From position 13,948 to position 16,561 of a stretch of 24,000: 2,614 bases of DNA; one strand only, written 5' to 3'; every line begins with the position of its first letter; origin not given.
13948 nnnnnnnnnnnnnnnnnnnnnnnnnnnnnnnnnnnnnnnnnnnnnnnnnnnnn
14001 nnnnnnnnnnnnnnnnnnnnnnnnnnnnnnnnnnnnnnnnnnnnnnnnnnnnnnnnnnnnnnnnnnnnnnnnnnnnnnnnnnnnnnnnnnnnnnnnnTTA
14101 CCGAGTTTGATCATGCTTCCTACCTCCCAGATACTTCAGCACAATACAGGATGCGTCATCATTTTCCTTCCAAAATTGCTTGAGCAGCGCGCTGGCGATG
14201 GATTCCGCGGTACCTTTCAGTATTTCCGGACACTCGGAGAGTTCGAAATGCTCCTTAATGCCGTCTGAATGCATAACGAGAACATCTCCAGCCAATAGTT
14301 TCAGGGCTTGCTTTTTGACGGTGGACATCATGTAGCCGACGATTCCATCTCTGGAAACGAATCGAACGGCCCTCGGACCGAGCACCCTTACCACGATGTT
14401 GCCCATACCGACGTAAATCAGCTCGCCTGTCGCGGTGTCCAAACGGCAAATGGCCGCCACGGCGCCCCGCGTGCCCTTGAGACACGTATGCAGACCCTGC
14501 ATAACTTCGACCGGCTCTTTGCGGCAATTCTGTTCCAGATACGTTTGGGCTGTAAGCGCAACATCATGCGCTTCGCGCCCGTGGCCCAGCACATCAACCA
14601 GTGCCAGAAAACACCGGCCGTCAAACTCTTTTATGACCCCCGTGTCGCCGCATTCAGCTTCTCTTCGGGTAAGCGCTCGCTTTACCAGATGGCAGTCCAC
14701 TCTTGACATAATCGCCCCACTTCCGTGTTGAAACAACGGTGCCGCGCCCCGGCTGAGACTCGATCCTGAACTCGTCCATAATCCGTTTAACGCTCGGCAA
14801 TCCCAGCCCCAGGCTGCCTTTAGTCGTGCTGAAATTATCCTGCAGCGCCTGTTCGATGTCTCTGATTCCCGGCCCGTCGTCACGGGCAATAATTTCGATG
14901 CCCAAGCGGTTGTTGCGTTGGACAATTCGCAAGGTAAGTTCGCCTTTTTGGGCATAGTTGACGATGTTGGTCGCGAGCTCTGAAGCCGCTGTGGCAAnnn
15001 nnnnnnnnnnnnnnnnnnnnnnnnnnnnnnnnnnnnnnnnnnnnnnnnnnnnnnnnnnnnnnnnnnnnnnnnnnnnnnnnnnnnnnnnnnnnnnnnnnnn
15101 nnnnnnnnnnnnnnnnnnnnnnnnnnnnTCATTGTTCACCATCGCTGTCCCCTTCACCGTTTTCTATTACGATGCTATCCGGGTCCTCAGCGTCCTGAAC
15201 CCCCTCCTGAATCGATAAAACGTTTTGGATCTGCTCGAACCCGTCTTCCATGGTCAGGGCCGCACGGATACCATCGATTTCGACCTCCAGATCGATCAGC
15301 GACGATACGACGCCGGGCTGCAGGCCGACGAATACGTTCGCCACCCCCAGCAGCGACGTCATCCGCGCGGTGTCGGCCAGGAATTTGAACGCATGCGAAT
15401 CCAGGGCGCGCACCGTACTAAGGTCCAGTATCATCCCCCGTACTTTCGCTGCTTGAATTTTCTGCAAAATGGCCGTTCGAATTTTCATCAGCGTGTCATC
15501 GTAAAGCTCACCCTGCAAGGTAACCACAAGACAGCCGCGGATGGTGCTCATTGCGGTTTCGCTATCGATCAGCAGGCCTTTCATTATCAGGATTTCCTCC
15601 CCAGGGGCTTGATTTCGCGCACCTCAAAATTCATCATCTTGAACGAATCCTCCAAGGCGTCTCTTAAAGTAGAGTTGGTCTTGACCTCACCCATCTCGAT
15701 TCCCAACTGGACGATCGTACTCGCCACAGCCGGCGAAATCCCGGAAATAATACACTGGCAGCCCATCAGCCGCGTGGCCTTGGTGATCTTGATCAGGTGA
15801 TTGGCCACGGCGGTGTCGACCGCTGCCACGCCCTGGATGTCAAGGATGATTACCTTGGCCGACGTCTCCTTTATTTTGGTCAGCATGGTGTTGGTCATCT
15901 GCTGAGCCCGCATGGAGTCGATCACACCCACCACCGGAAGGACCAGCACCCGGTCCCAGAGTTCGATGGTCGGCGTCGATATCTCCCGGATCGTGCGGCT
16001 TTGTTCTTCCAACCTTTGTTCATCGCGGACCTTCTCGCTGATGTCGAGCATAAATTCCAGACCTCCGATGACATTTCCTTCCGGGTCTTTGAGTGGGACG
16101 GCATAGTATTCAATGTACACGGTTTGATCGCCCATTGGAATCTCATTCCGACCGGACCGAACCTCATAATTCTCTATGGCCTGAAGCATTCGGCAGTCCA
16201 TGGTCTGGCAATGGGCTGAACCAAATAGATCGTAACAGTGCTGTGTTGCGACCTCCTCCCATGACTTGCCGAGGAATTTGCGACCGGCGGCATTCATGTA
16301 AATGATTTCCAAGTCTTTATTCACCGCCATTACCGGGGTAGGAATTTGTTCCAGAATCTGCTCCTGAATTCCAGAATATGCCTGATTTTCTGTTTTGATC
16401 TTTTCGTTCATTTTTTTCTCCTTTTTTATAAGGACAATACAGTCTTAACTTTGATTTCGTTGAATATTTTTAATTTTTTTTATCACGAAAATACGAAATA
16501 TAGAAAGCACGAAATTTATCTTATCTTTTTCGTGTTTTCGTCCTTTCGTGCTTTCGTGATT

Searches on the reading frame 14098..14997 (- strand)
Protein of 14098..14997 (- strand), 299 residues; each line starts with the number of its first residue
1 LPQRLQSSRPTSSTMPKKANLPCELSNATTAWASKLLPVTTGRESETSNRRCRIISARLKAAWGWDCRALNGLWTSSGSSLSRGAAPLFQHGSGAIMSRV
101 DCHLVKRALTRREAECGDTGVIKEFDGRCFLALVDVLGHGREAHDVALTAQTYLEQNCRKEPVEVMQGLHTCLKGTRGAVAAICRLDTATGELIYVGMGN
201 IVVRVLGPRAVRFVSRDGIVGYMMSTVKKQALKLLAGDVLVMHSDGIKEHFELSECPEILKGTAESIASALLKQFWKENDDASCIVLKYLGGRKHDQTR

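Call 5: search_protein_families(library=pfam, proteins=[window:14098-14997:-])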
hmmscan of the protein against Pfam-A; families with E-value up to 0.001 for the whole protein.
window:14098-14997:- (299 aa): 1 family
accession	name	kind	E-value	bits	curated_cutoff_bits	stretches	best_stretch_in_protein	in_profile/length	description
PF07228.17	SpoIIE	-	6.9e-12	46.1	25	1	126-288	2-190/192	Stage II sporulation protein E (SpoIIE)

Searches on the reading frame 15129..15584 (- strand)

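Call 5: search_protein_families(library=pfam, proteins=[window:15129-15584:-])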
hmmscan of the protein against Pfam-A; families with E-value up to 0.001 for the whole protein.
window:15129-15584:- (151 aa): 1 family
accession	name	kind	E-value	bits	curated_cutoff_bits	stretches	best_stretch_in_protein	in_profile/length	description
PF01740.26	STAS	-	2.3e-11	43.9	22.6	1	12-94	4-86/106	STAS domain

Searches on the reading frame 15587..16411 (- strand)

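Call 5: search_protein_families(library=pfam, proteins=[window:15587-16411:-])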
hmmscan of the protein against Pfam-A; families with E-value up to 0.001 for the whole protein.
window:15587-16411:- (274 aa): 5 families
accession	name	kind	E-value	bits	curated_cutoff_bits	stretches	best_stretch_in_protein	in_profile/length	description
PF01740.26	STAS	-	8.2e-16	58.1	22.6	1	150-252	5-106/106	STAS domain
PF08448.16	PAS_4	-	7.1e-15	55.6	23.1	1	20-129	1-110/110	PAS fold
PF00989.32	PAS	-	1.5e-11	44.7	22.6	1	17-124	4-113/113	PAS fold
PF13426.13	PAS_9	-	2.1e-10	41.3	27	1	26-126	3-103/103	PAS domain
PF13188.13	PAS_8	-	5.3e-05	23.4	21.8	1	17-56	4-40/65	PAS domain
